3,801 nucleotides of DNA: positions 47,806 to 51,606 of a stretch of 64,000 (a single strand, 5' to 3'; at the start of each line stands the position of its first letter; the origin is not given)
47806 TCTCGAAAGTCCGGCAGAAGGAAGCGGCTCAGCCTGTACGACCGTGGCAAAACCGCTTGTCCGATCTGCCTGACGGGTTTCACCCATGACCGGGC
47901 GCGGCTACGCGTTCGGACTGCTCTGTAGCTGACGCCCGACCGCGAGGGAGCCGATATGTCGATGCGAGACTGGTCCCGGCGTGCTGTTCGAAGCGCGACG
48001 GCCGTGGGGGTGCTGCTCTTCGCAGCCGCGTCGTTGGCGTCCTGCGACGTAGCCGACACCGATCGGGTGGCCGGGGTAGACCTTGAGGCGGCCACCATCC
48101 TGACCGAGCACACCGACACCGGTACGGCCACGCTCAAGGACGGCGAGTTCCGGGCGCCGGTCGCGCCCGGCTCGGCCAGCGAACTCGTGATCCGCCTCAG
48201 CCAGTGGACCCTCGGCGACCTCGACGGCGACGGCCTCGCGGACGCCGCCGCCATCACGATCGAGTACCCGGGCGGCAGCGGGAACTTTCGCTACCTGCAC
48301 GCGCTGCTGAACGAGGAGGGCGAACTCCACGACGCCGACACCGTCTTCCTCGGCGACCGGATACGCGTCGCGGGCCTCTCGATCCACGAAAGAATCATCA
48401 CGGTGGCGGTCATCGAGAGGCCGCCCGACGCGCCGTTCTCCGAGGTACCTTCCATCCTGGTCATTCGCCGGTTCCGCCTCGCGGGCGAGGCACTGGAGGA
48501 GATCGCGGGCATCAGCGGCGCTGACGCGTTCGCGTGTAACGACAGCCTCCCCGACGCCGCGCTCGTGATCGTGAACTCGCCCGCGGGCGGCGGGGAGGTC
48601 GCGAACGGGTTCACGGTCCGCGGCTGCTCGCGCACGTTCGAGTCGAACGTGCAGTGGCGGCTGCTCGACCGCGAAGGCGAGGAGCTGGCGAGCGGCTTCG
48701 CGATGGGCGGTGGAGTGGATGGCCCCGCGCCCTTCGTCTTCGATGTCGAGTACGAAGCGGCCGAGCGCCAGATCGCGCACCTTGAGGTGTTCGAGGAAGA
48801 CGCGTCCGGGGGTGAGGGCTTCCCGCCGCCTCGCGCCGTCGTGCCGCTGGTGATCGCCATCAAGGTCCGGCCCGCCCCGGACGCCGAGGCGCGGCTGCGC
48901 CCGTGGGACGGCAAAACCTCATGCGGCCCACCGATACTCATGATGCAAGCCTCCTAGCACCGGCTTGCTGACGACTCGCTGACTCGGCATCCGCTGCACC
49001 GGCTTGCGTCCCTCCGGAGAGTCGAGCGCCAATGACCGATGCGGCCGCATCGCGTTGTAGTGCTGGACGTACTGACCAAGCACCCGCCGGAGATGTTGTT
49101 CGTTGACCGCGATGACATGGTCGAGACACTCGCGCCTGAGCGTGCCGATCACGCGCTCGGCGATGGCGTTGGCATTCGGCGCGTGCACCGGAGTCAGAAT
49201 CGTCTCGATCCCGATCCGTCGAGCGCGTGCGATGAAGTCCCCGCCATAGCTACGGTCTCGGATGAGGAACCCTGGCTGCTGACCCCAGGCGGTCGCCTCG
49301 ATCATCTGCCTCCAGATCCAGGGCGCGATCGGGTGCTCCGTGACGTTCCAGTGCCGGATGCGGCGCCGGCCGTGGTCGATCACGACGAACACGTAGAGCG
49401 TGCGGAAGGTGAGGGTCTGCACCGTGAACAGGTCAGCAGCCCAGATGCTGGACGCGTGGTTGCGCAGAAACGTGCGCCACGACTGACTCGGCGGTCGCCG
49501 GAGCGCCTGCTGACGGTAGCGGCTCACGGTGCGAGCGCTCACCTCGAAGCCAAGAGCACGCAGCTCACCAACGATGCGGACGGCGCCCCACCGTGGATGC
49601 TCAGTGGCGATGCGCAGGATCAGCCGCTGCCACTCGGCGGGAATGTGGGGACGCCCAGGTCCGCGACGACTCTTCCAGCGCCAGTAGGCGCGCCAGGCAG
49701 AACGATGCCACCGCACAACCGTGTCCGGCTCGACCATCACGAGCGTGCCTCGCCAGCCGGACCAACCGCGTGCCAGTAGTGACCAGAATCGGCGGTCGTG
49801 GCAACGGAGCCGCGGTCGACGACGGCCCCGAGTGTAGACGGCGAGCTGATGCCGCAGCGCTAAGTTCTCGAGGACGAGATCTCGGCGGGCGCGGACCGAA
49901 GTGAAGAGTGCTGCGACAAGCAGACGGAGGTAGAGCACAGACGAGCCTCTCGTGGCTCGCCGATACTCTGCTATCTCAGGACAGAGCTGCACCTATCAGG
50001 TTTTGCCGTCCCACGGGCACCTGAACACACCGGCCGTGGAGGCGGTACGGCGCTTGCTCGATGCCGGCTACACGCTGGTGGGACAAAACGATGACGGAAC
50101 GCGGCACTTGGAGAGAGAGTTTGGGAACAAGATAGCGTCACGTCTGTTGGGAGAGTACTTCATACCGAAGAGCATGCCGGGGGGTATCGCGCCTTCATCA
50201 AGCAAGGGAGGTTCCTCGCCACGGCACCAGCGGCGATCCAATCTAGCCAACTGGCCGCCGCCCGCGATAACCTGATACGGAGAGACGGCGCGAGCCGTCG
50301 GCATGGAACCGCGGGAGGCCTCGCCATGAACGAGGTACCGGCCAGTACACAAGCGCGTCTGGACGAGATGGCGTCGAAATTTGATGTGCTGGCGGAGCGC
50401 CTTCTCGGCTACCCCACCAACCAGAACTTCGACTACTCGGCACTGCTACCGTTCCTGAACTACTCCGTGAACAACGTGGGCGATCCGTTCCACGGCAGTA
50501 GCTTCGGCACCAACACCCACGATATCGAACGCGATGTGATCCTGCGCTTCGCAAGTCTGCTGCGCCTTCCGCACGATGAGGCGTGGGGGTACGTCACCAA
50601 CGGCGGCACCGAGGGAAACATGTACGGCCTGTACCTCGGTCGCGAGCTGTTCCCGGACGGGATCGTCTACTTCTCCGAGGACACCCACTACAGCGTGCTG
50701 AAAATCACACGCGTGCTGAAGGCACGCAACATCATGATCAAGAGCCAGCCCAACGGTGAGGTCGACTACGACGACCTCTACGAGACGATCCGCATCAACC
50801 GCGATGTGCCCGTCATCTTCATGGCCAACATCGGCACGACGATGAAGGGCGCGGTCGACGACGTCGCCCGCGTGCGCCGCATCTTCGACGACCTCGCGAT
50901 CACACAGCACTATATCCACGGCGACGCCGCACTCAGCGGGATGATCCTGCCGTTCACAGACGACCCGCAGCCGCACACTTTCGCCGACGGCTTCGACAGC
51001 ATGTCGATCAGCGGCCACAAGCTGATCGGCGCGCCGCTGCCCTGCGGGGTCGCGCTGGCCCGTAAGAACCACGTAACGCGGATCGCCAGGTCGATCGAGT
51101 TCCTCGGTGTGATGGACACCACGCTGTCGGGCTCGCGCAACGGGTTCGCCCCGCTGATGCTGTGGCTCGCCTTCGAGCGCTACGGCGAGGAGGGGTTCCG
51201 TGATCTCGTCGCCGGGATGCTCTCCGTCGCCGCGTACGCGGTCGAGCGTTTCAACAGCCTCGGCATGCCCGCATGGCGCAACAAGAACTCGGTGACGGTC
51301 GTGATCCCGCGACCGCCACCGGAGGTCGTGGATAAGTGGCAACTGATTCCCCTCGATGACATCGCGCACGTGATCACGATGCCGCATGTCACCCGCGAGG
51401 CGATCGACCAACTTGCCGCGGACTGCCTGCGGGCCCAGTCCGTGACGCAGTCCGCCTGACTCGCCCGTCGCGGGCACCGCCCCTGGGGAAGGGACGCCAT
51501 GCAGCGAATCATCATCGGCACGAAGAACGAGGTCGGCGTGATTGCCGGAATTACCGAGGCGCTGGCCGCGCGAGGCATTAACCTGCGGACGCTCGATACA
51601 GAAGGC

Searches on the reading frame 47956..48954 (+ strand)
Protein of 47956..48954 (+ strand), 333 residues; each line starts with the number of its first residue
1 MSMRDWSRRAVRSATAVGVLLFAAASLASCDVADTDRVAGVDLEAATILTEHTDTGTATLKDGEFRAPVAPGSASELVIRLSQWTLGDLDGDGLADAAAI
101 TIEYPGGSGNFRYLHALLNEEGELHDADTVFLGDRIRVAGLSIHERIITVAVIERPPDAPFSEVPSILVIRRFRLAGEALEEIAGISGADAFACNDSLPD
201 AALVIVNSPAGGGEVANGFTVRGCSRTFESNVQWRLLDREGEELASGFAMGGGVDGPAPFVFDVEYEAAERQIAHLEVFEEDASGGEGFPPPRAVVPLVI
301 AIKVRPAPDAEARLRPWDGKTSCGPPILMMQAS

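Call 47: search_protein_families(library=pfam, proteins=[window:47956-48954:+], max_evalue=0.0001)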
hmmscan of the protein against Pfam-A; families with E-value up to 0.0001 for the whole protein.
window:47956-48954:+ (333 aa): 1 family
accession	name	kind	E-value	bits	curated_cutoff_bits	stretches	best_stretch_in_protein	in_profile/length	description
PF10648.15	Gmad2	-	1.9e-16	60.5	25.7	1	204-287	2-86/86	Immunoglobulin-like domain of bacterial spore germination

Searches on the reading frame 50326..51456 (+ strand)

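Call 47: search_protein_families(library=pfam, proteins=[window:50326-51456:+], max_evalue=0.0001)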
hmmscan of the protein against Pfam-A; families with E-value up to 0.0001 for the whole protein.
window:50326-51456:+ (377 aa): 1 family
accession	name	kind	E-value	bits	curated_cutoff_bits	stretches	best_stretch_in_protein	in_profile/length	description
PF00282.25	Pyridoxal_deC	-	1e-19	71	27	1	113-308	147-352/375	Pyridoxal-dependent decarboxylase conserved domain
